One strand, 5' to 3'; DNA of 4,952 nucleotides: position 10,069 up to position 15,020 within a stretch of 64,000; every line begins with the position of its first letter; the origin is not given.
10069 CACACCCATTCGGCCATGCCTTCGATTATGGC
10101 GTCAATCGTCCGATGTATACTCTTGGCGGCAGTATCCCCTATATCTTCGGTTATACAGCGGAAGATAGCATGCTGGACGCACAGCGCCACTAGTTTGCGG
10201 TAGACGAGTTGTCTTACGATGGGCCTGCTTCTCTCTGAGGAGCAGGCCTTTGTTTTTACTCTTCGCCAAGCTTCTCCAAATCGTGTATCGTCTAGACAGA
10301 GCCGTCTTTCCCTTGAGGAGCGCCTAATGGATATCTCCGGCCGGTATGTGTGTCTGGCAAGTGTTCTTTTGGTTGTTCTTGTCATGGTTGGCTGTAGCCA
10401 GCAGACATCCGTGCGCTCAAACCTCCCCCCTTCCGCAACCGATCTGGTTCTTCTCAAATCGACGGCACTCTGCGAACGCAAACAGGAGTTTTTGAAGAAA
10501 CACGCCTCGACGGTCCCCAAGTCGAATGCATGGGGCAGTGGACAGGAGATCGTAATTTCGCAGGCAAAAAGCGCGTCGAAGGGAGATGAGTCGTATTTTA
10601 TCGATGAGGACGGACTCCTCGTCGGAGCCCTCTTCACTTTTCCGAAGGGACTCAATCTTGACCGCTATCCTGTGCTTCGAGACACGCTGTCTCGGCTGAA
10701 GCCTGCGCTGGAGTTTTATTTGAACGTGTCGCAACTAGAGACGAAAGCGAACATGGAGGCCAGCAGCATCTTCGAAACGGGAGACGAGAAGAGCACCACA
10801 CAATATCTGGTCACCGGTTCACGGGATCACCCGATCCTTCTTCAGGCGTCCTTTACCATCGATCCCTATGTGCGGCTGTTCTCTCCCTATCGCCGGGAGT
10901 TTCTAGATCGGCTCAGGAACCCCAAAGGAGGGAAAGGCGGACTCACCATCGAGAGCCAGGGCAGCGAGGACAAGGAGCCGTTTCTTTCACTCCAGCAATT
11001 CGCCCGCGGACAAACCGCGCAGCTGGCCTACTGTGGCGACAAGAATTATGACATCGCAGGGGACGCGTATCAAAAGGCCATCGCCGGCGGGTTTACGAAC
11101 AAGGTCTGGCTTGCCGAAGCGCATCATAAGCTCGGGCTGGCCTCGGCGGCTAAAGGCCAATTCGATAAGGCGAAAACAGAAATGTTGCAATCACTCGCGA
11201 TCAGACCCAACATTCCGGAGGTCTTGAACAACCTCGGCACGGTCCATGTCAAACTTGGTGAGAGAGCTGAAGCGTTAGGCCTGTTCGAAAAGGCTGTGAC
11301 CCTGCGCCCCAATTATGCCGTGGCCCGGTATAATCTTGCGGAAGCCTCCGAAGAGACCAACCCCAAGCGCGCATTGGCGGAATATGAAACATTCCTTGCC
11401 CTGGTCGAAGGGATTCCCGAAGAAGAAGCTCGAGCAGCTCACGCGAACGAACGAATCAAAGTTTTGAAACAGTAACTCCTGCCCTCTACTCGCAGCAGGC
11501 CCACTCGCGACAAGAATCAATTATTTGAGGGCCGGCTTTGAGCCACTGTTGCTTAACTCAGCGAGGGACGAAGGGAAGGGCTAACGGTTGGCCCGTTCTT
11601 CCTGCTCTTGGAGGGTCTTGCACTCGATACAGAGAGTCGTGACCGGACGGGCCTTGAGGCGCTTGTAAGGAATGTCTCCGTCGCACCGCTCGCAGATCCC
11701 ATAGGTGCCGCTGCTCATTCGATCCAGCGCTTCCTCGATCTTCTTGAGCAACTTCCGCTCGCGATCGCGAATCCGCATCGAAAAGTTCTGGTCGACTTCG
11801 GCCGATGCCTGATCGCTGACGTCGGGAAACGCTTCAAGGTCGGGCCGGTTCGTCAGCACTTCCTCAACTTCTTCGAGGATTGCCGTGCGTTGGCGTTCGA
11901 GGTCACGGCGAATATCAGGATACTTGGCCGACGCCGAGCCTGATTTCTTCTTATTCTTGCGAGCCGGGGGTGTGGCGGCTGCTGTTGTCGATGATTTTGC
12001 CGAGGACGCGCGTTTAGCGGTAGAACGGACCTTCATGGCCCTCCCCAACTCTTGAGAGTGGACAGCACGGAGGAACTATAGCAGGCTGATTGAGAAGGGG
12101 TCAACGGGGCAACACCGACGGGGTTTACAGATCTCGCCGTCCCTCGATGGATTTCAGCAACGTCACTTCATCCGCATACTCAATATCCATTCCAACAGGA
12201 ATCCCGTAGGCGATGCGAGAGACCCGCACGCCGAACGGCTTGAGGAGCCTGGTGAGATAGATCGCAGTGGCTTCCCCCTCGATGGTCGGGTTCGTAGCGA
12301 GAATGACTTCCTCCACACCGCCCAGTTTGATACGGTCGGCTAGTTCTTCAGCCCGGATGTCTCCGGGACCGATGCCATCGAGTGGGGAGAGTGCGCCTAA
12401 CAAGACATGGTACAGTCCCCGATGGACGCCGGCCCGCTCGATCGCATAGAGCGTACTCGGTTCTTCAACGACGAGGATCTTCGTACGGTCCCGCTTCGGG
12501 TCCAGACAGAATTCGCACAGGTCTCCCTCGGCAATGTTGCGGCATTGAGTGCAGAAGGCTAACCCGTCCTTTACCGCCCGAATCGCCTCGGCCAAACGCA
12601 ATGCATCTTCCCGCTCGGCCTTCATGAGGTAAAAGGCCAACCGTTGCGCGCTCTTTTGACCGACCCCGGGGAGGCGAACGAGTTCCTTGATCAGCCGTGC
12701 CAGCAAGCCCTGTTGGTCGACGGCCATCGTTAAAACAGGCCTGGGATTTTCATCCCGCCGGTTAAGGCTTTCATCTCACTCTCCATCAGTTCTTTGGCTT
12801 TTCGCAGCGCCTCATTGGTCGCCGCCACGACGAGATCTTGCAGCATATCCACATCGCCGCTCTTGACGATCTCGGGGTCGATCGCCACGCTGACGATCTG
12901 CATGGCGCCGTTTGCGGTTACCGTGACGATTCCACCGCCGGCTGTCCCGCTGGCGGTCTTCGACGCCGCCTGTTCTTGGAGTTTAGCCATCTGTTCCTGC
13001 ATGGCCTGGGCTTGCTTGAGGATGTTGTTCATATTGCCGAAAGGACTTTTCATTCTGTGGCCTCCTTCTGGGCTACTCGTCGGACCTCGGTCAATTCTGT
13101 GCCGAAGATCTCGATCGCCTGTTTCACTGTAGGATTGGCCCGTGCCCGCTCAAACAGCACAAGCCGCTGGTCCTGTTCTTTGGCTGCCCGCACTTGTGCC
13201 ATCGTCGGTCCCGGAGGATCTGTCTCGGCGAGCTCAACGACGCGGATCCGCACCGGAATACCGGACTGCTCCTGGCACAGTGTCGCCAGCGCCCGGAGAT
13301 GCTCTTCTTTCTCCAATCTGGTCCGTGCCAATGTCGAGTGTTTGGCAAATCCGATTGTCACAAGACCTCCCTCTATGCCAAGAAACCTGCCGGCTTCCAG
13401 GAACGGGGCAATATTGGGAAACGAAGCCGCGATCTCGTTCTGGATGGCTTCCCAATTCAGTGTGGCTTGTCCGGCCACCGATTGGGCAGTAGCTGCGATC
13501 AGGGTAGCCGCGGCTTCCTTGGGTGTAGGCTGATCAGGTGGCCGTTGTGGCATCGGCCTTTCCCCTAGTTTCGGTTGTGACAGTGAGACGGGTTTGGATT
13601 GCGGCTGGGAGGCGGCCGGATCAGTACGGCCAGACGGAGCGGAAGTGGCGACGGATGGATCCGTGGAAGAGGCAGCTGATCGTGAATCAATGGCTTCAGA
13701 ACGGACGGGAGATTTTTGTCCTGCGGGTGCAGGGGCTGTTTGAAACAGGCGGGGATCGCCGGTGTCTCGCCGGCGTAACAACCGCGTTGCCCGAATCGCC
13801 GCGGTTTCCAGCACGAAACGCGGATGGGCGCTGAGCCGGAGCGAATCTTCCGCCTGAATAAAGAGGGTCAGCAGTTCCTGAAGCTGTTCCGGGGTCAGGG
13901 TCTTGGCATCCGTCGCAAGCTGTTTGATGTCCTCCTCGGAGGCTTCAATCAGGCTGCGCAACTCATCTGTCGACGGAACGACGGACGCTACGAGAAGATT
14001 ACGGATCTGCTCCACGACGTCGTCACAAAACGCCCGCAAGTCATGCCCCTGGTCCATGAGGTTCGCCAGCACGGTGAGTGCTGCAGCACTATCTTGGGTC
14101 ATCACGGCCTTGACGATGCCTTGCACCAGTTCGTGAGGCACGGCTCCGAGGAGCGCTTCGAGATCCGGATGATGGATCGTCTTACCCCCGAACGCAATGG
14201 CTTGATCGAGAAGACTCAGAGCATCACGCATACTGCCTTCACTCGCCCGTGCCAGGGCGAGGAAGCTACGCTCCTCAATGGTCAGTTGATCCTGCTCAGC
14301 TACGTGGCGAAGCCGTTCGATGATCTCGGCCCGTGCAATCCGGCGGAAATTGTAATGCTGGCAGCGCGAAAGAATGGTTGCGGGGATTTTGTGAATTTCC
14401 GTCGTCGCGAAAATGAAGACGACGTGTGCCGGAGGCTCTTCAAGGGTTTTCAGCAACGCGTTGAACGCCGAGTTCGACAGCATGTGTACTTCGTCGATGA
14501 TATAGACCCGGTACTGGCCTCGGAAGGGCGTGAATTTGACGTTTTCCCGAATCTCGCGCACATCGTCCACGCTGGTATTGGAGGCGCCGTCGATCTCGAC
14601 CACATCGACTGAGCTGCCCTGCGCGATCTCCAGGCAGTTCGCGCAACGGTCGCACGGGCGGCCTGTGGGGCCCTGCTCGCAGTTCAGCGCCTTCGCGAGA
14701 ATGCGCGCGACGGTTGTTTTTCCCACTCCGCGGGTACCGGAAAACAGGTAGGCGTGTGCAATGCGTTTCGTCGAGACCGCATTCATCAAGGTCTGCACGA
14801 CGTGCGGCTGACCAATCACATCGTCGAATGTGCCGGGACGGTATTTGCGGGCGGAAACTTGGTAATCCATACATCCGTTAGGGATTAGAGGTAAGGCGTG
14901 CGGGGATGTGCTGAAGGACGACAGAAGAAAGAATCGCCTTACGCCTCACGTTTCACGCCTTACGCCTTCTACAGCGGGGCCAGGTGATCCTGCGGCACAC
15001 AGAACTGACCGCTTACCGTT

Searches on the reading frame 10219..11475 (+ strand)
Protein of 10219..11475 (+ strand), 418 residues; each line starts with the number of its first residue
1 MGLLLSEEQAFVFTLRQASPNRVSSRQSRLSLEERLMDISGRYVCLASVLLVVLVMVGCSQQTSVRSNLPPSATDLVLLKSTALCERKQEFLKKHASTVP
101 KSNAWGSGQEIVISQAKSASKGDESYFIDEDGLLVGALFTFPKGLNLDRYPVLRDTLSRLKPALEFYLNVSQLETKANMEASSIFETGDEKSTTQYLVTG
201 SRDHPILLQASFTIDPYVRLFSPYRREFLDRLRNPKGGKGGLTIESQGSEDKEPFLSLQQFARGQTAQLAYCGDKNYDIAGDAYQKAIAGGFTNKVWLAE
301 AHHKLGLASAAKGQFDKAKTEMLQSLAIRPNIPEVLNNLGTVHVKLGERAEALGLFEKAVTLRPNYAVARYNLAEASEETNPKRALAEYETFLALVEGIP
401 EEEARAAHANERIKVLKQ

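Call 42: search_protein_families(library=pfam, proteins=[window:10219-11475:+], max_evalue=0.00001)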
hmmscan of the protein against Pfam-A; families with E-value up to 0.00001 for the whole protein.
window:10219-11475:+ (418 aa): 10 families
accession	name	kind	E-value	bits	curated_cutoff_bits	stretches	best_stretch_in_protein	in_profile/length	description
PF07719.23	TPR_2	-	2.8e-14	52.4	27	0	333-366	1-34/34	Tetratricopeptide repeat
PF13424.12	TPR_12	-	1.9e-12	47.6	30.1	1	299-363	3-75/77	Tetratricopeptide repeat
PF00515.34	TPR_1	-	9.1e-10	38.4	27.8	0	333-366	1-34/34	Tetratricopeptide repeat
PF13181.12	TPR_8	-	1e-09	38.2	25.7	0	334-366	2-34/34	Tetratricopeptide repeat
PF13414.12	TPR_11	-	1.2e-09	38.2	26.8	0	307-347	2-42/42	TPR repeat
PF13431.12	TPR_17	-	1.9e-08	34.4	24.4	0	355-378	1-24/34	Tetratricopeptide repeat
PF13432.12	TPR_16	-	4.6e-07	30.6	32.7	0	339-396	3-58/65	Tetratricopeptide repeat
PF13374.12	TPR_10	-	1.6e-06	28.4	27.5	0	336-363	5-32/42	Tetratricopeptide repeat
PF13428.12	TPR_14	-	6.8e-06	26.7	23.5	0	334-376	2-44/44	Tetratricopeptide repeat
PF14559.12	TPR_19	-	8.7e-06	26.4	25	0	346-380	4-38/68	Tetratricopeptide repeat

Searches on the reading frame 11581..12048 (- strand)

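Call 43: search_protein_families(library=pfam, proteins=[window:11581-12048:-], max_evalue=0.00001)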
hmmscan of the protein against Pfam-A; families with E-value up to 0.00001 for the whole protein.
window:11581-12048:- (155 aa): 2 families
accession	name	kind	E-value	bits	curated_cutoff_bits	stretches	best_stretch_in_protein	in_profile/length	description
PF21157.2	DksA_N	-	1.2e-16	61.2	27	1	47-110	6-70/71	DnaK suppressor protein DksA, N-terminal domain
PF01258.23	zf-dskA_traR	-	5.7e-12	45.9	24.9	1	114-149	1-36/36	Prokaryotic dksA/traR C4-type zinc finger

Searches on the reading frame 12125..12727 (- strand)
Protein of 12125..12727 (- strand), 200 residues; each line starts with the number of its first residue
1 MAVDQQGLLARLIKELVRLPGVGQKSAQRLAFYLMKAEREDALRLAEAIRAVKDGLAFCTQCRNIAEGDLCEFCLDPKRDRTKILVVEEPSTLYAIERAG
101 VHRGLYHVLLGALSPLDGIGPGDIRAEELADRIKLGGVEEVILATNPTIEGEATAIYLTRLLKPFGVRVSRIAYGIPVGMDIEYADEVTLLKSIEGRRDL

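Call 43: search_protein_families(library=pfam, proteins=[window:12125-12727:-], max_evalue=0.00001)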
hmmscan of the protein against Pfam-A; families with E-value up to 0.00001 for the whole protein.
window:12125-12727:- (200 aa): 5 families
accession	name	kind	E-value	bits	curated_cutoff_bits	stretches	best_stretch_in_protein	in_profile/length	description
PF13662.12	Toprim_4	-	7e-23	81.1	25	1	83-173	2-85/85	Toprim domain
PF21176.3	RecR_HhH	-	2.7e-18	65.9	27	1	10-51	2-43/45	RecR, helix-hairpin-helix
PF21175.2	RecR_C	-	1.2e-11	44.3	22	1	175-198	1-24/24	RecR, C-terminal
PF01751.28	Toprim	-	1.4e-09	38.4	23.1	1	84-172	2-96/96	Toprim domain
PF02132.21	RecR_ZnF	-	4.8e-06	26.7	22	1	58-76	3-21/21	RecR, Cys4-zinc finger domain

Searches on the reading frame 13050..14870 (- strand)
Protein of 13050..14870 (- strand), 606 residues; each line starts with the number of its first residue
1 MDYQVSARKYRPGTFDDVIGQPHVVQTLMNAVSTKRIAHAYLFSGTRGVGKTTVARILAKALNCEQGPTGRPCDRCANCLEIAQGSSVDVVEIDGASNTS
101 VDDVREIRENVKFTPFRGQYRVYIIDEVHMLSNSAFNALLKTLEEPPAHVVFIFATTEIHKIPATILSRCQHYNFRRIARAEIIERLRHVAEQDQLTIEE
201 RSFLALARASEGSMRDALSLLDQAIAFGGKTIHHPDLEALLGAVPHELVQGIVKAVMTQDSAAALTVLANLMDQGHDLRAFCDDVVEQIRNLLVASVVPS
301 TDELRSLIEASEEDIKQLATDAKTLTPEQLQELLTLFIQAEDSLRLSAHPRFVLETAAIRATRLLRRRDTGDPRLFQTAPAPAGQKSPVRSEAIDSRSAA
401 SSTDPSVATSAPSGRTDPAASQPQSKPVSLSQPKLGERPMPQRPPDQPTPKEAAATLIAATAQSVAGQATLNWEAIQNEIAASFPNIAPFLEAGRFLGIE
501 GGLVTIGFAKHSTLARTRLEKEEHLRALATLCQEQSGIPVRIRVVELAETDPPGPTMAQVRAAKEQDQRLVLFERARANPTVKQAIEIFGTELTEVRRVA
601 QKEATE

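Call 43: search_protein_families(library=pfam, proteins=[window:13050-14870:-], max_evalue=0.00001)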
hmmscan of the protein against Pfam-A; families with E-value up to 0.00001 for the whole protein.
window:13050-14870:- (606 aa): 8 families
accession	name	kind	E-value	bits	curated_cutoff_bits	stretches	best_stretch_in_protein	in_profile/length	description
PF13177.12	DNA_pol3_delta2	-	4.7e-49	166.9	27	1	20-178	1-160/161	DNA polymerase III, delta subunit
PF22608.2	DNAX_ATPase_lid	-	2.4e-18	66.1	27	1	183-229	2-48/49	DNA polymerase III clamp loader subunit, ATPase lid domain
PF12169.13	DNA_pol3_gamma3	-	1.2e-16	61.3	24.4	1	236-363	5-129/143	DNA polymerase III subunits gamma and tau domain III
PF00004.35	AAA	-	4.7e-14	53.4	21.2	1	42-172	2-125/131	ATPase family associated with various cellular activities (AAA)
PF13401.12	AAA_22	-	7.9e-08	33.1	27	0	42-159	9-126/130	AAA domain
PF05496.18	RuvB_N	-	8.7e-07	29.3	27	0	11-72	2-67/159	Holliday junction DNA helicase RuvB P-loop domain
PF07728.20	AAA_5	-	1.1e-06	29.1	22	1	42-149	3-96/139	AAA domain (dynein-related subfamily)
PF13604.12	AAA_30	-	1.9e-06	28.2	27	1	40-153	20-122/191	AAA domain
